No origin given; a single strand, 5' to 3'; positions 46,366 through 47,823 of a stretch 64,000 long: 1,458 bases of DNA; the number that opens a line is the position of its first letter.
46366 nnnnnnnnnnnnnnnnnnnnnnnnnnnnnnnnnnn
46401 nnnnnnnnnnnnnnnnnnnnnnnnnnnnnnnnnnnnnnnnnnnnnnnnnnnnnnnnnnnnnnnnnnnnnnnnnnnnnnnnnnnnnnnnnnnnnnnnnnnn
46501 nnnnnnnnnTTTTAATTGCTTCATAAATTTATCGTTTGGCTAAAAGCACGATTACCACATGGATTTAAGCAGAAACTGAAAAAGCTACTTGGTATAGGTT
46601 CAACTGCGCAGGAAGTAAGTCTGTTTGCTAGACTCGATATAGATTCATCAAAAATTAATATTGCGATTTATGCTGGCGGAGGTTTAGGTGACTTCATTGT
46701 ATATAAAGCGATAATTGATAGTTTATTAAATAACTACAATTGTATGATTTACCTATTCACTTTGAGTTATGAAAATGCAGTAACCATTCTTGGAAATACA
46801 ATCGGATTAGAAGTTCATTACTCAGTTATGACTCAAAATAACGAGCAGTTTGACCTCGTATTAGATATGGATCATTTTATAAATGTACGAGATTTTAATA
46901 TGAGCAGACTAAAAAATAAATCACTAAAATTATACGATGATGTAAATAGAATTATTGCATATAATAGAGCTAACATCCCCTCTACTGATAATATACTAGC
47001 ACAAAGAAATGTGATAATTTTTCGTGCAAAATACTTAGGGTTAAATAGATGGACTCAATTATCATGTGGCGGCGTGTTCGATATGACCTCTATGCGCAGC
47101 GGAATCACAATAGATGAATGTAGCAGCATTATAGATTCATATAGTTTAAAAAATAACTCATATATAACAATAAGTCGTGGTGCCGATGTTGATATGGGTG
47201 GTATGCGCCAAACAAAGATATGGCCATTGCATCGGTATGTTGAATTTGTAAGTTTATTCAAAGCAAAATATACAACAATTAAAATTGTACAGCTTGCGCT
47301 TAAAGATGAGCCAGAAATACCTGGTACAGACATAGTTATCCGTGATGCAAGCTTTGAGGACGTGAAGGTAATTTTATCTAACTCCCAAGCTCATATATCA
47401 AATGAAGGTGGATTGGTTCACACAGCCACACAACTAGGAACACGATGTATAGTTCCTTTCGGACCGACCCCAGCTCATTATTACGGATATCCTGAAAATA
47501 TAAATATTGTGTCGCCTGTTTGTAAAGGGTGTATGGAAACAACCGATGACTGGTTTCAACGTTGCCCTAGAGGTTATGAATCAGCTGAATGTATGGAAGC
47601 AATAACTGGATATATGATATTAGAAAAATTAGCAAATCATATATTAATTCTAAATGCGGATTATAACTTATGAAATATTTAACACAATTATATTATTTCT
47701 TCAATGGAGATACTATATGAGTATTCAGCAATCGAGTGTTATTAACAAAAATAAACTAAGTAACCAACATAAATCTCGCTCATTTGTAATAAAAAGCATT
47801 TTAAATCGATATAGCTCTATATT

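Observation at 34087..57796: S-layer-glycan-like (slg-type) locus predicted to build a heptose-containing, methylated glycan next to four SLH-protein genes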

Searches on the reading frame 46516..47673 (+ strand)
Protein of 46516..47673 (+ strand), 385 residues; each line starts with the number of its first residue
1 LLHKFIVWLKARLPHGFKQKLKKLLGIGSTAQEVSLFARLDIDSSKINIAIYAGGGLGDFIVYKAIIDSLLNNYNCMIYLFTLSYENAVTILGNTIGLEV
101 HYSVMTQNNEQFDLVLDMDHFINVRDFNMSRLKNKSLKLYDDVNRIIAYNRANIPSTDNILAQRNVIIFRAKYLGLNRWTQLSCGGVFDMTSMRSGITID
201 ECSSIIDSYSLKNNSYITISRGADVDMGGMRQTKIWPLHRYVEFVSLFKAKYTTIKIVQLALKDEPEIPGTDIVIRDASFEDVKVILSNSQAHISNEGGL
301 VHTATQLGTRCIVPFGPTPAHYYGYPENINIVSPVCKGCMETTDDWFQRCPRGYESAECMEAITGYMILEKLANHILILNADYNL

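Call 5: search_protein_families(library=pfam, proteins=[window:46516-47673:+])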
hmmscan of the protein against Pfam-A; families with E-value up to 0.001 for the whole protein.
window:46516-47673:+ (385 aa): 0 families

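Call 9: search_protein_families(library=ncbifam, proteins=[window:46516-47673:+], max_evalue=0.001)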
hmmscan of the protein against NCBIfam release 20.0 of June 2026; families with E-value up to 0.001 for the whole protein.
window:46516-47673:+ (385 aa): 2 families
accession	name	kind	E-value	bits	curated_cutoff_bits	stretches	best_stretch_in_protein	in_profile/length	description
TIGR02195.1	heptsyl_trn_II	equivalog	0.00014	21.1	134.6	1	277-373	244-335/339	lipopolysaccharide heptosyltransferase II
TIGR02193.1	heptsyl_trn_I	equivalog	0.0006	19.1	185.3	0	231-331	191-297/320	lipopolysaccharide heptosyltransferase I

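Call 27: search_solved_structures(query=window:46516-47673:+, max_evalue=10, show_alignments=2)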
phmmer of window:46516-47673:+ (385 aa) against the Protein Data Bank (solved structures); distinct sequences matched with E-value up to 10: 2.
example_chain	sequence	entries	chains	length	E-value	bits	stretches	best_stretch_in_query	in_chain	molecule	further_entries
9glw_A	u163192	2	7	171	1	11.5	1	86-157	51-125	GTPase NRas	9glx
6oiu_A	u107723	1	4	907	2.2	10.4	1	99-199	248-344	Aminopeptidase N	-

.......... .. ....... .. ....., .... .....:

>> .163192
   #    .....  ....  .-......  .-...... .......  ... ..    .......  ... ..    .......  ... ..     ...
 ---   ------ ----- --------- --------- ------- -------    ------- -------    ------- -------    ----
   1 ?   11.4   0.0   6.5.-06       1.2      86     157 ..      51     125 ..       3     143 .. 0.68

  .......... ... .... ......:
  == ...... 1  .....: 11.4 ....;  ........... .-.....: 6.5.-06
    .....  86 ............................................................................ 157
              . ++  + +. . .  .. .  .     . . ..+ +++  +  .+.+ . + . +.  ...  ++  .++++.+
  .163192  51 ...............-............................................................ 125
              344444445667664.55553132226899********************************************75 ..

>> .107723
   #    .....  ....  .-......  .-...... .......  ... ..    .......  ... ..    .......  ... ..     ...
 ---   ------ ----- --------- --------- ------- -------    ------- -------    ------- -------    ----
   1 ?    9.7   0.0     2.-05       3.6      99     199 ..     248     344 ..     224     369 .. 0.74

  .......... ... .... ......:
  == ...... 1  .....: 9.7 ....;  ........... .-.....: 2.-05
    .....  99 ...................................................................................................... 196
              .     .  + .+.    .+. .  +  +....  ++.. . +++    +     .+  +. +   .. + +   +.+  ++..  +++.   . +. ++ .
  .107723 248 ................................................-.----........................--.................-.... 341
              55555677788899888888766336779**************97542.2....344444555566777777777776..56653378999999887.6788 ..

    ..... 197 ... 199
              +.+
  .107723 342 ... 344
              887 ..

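Call 74: search_protein_families(library=pfam, proteins=[window:46516-47673:+], max_evalue=0.1)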
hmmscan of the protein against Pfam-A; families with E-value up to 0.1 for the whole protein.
window:46516-47673:+ (385 aa): 1 family
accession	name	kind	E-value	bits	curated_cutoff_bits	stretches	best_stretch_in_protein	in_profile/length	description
PF01075.23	Glyco_transf_9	-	0.0017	18.1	22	1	274-333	168-228/247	Glycosyltransferase family 9 (heptosyltransferase)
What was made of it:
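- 46516..47673 (+): GT9-like transferase (GT9w) with a Cys4 motif. Pfam GT9 18.1 bits, below cut-off (call 74).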

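Call 85: search_solved_structures(query=A5, max_evalue=10, show_alignments=3)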
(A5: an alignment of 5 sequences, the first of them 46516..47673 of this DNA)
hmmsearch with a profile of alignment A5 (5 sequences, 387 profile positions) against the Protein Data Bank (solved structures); distinct sequences matched with E-value up to 10: 5.
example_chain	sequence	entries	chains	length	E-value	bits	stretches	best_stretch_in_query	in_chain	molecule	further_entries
2h1f_A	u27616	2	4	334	2.1e-05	27.1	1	232-337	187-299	Lipopolysaccharide heptosyltransferase-1 | Lipopolysaccharide heptosyltransferase 1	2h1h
2gt1_A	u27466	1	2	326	2.1e-05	27.1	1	232-336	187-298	Lipopolysaccharide heptosyltransferase-1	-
6dfe_A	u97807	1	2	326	2.2e-05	27.1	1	232-335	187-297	ADP-heptose--LPS heptosyltransferase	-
1psw_A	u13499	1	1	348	0.021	17.3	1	278-323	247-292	ADP-HEPTOSE LPS HEPTOSYLTRANSFERASE II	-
3bxu_A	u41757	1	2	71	0.47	12.8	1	302-354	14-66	Cytochrome c3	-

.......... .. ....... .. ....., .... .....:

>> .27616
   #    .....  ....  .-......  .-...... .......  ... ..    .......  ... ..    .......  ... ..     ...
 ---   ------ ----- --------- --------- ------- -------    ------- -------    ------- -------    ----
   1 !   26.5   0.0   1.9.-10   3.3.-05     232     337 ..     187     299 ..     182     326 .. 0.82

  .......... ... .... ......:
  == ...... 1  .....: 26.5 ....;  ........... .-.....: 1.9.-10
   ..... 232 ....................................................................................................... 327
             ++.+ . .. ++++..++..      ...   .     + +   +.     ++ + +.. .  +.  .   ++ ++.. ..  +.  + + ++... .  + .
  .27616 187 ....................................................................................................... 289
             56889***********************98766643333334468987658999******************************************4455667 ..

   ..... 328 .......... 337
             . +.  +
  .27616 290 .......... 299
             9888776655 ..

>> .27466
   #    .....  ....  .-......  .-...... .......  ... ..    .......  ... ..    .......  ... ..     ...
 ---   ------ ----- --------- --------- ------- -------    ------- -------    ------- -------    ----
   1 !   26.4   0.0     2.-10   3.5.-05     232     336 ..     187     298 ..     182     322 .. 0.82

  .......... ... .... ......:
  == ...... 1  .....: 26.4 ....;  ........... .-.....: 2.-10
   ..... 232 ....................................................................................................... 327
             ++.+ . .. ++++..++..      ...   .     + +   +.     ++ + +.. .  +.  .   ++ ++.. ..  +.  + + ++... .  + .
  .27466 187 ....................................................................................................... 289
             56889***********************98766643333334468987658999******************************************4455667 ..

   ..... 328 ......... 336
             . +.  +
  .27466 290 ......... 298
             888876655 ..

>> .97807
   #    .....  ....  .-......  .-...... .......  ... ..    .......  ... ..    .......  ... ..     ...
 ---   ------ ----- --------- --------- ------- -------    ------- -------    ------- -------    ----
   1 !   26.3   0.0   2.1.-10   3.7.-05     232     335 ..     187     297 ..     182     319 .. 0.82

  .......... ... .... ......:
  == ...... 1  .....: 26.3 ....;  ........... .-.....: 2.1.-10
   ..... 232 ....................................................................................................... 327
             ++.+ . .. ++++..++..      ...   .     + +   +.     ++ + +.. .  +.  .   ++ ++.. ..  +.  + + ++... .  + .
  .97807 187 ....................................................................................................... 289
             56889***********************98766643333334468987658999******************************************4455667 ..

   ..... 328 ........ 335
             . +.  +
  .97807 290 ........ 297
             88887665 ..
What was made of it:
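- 46516..47673 (+): Profile hits WaaC at E 2e-5 (call 85).
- On CAZy GT9 / Pfam Glyco_transf_9: The profile of the five sequences hits WaaC at E 2e-5 (call 85).
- Closest known: ADP-heptose pathway and GT9 heptosyltransferases of LPS inner cores. Different: The GT9 paralogues carry a Cys4 motif that is not aligned to any part of WaaC in the profile match (call 85).
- Their profile matches WaaC at E 2e-5 (call 85).
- Tried and rejected: The TibC-like reading was downgraded after the profile search (call 85).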
